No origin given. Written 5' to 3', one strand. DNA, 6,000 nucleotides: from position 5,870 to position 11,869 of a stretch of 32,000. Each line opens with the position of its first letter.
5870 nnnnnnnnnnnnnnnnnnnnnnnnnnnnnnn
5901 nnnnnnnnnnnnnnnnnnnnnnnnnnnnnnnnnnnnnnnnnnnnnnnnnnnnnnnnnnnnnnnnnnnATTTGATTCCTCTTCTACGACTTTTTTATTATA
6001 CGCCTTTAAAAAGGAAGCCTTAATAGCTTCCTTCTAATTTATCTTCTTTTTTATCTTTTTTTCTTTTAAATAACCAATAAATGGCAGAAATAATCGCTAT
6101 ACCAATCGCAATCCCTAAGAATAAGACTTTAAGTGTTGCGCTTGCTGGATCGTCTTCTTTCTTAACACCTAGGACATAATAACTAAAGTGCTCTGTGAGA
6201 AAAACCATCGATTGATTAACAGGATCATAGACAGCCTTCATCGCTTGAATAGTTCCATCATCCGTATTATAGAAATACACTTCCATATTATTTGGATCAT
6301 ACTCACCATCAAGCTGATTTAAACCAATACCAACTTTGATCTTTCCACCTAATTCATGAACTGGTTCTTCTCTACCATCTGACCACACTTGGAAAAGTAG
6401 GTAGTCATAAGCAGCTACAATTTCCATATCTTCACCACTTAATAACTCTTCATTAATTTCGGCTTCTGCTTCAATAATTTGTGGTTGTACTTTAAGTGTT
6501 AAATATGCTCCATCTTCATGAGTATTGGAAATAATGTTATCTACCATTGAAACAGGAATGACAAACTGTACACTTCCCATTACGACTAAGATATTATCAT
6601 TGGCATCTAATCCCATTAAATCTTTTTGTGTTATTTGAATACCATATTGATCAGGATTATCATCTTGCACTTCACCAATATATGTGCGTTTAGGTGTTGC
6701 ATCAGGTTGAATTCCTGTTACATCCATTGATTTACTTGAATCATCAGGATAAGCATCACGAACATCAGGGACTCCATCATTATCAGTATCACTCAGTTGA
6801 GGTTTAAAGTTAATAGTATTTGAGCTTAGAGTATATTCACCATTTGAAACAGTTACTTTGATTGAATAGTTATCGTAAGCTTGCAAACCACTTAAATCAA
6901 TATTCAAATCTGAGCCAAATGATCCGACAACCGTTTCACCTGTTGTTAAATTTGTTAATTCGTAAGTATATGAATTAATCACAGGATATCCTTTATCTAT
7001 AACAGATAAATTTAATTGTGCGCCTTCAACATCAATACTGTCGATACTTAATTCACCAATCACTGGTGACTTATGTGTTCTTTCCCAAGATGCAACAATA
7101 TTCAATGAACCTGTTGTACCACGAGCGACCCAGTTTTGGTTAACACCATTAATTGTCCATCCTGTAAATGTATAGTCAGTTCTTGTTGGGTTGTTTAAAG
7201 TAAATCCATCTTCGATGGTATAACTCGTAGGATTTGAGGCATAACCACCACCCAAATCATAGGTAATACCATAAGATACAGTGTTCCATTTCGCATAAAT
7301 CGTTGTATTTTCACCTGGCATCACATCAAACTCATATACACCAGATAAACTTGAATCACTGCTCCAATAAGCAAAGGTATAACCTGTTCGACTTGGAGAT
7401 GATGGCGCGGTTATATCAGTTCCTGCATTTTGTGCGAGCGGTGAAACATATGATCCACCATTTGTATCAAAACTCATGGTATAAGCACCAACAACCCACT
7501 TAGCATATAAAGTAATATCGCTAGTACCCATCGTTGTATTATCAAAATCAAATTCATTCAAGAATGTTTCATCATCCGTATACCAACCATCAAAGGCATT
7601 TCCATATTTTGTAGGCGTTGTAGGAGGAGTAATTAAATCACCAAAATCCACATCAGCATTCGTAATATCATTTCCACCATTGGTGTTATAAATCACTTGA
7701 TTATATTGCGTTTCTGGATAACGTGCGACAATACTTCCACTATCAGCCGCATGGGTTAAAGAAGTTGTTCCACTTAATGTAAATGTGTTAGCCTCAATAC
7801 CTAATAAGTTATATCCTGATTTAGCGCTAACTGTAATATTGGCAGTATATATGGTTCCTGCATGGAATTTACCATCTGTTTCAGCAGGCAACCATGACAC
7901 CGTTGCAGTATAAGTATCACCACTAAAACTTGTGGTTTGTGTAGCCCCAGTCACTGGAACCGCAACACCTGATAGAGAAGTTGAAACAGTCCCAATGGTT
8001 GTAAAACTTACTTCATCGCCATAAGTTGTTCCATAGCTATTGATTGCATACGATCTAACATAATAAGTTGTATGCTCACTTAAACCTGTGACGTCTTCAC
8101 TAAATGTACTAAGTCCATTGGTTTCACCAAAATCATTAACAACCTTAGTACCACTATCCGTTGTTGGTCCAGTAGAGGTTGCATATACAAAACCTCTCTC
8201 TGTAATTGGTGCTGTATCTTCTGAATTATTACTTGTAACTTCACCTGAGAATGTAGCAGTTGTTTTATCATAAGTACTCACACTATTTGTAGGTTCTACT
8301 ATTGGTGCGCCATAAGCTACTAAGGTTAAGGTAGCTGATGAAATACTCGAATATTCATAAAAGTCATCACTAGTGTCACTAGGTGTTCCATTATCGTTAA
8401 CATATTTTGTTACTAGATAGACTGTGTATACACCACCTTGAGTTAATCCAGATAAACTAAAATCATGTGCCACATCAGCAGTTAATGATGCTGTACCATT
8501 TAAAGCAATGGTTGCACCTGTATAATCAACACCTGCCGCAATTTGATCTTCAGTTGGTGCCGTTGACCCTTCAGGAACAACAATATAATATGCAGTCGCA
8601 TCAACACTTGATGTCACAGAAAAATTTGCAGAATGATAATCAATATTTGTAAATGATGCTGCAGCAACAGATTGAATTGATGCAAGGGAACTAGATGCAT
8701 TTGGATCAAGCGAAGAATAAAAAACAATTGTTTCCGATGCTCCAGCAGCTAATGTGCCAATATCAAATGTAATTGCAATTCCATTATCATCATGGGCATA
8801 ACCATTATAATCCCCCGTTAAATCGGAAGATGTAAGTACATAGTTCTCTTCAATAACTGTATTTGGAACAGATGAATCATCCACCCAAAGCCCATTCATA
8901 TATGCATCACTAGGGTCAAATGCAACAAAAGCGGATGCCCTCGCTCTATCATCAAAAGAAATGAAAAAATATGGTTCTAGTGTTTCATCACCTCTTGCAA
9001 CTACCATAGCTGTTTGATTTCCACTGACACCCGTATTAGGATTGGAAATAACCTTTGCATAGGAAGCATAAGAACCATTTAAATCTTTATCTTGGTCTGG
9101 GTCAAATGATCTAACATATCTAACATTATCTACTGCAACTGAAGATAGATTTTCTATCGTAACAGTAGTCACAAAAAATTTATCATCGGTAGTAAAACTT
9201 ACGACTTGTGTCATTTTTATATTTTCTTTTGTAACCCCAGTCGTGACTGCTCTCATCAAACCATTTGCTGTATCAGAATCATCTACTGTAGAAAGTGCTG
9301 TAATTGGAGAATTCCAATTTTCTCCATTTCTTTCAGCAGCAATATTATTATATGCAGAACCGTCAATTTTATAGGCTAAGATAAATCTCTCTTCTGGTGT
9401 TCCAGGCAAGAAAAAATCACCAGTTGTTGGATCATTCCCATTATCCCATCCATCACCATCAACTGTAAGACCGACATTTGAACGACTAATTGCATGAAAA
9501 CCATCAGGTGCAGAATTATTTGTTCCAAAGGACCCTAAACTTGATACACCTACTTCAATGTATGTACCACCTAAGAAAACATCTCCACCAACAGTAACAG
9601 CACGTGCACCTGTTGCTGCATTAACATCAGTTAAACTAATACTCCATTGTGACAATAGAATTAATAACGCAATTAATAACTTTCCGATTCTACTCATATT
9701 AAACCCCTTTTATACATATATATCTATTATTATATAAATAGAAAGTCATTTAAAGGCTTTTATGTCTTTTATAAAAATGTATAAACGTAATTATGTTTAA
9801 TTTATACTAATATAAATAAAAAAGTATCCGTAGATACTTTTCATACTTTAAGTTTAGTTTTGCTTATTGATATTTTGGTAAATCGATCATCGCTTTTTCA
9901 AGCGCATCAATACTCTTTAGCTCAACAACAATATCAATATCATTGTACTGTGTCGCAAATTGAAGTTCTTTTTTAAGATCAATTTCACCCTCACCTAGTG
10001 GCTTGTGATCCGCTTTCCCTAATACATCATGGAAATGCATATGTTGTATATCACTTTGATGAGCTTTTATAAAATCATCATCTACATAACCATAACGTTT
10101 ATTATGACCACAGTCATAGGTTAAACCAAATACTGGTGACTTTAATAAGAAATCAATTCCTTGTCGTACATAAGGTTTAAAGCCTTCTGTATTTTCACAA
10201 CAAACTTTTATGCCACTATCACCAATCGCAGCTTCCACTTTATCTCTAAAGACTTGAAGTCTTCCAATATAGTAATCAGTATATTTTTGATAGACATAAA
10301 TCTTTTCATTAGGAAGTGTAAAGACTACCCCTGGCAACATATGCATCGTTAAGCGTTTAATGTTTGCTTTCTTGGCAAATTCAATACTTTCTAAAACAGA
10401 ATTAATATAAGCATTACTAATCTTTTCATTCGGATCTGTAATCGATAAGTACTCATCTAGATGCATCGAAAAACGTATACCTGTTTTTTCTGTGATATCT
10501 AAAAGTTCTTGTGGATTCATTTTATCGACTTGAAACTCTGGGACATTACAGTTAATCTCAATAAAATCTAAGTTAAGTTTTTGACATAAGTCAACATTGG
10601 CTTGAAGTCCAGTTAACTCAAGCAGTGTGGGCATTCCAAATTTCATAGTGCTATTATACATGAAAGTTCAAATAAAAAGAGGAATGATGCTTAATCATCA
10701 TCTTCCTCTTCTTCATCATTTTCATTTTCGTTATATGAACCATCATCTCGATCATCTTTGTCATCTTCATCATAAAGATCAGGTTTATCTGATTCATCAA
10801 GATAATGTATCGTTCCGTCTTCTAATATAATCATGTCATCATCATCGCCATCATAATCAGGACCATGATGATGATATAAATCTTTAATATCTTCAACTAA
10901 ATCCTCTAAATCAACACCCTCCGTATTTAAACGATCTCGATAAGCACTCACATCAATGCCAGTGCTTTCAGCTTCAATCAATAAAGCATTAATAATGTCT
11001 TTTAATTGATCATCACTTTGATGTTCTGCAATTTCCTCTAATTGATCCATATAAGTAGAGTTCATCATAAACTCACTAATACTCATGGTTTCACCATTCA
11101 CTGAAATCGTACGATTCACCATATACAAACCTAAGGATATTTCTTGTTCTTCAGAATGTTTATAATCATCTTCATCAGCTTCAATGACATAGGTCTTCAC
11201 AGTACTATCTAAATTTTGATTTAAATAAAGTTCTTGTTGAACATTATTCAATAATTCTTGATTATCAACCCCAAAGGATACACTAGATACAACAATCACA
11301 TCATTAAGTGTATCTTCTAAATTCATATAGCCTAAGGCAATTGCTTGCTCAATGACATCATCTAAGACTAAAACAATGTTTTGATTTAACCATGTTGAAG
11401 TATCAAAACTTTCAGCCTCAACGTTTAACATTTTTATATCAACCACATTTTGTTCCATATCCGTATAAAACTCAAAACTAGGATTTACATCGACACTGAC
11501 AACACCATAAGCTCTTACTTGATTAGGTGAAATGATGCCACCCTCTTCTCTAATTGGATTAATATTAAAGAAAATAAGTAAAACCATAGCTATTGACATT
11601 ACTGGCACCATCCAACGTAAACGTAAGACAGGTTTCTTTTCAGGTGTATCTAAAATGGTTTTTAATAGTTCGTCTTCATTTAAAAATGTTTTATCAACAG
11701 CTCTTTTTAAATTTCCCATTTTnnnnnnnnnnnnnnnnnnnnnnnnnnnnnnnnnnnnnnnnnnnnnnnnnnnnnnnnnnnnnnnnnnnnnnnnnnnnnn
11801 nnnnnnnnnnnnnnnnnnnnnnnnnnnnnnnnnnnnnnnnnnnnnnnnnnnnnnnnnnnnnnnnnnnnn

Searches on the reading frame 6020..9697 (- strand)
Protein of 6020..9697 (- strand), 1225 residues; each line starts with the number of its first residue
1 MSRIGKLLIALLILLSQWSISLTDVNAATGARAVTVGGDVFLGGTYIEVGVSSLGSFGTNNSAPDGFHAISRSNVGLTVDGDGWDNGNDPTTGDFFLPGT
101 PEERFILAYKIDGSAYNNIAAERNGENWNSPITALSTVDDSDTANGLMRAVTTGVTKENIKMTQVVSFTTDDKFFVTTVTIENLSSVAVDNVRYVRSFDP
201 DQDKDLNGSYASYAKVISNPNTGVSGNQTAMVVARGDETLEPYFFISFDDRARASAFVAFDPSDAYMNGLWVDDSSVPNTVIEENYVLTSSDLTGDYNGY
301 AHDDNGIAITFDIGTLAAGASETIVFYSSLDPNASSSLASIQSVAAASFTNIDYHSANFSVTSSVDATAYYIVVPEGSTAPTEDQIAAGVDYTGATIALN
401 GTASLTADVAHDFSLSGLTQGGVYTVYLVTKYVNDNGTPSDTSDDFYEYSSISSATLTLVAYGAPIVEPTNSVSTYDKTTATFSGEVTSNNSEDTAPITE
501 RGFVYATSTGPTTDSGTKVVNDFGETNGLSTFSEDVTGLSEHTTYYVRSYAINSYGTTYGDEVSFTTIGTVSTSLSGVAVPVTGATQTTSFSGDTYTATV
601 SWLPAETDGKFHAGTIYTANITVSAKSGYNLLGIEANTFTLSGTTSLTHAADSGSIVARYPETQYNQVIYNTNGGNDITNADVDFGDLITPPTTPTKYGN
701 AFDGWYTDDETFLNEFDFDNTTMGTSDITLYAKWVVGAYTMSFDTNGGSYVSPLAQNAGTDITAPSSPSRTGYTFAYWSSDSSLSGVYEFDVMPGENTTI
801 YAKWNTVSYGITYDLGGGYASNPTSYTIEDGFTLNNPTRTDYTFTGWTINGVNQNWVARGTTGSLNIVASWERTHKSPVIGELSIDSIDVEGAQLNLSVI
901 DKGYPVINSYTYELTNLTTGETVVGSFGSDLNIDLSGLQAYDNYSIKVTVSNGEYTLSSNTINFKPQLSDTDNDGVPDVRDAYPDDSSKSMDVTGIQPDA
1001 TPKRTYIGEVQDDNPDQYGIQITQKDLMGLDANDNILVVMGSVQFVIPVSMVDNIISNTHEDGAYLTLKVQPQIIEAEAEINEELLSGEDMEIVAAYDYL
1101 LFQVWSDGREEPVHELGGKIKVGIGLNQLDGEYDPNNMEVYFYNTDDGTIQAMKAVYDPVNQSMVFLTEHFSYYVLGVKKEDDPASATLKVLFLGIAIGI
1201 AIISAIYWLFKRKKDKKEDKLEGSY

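Call 12: search_protein_families(library=pfam, proteins=[window:6020-9697:-], max_evalue=0.01)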
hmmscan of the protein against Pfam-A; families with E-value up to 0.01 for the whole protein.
window:6020-9697:- (1225 aa): 2 families
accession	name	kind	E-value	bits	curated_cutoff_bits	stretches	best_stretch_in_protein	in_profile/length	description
PF09479.16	Flg_new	-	3.3e-34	117.2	27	3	667-733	2-65/65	Listeria-Bacteroides repeat domain (List_Bact_rpt)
PF00041.27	fn3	-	0.0078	16.8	25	0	912-956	32-74/84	Fibronectin type III domain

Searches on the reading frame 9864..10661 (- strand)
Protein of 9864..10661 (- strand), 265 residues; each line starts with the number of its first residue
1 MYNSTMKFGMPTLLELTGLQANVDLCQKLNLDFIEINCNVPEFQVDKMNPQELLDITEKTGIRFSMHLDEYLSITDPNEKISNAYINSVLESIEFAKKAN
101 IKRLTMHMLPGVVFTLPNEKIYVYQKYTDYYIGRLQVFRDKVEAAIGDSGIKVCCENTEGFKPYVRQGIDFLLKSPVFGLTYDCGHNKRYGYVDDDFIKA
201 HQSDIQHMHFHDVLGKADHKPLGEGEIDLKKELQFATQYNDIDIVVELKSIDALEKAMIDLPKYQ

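Call 12: search_protein_families(library=pfam, proteins=[window:9864-10661:-], max_evalue=0.01)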
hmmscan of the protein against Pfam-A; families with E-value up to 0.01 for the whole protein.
window:9864-10661:- (265 aa): 1 family
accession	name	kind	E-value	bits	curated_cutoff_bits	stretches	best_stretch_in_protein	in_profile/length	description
PF01261.30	AP_endonuc_2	-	1.8e-18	67.6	31.1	1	23-250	1-231/249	Xylose isomerase-like TIM barrel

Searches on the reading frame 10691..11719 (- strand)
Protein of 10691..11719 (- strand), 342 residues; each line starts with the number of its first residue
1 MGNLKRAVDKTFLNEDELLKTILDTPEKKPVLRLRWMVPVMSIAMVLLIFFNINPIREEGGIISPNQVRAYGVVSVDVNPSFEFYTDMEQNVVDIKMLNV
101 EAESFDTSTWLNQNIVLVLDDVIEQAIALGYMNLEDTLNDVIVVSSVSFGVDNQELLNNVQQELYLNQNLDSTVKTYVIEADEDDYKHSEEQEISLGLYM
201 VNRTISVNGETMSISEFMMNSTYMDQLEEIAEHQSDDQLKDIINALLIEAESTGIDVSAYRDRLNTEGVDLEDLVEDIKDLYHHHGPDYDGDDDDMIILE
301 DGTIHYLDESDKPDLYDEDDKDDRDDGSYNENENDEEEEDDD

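Call 12: search_protein_families(library=pfam, proteins=[window:10691-11719:-], max_evalue=0.01)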
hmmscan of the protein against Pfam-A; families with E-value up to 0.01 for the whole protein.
window:10691-11719:- (342 aa): 1 family
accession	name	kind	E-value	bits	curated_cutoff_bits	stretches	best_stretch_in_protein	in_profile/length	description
PF23750.1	RsgI_M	-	3.9e-18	66.8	25.3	1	71-202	1-131/133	Anti-sigma factor RsgI-like central domain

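Call 46: search_protein_families(library=ncbifam, proteins=[window:10691-11719:-], max_evalue=0.00001)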
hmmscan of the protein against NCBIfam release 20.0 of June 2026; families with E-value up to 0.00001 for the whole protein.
window:10691-11719:- (342 aa): 0 families
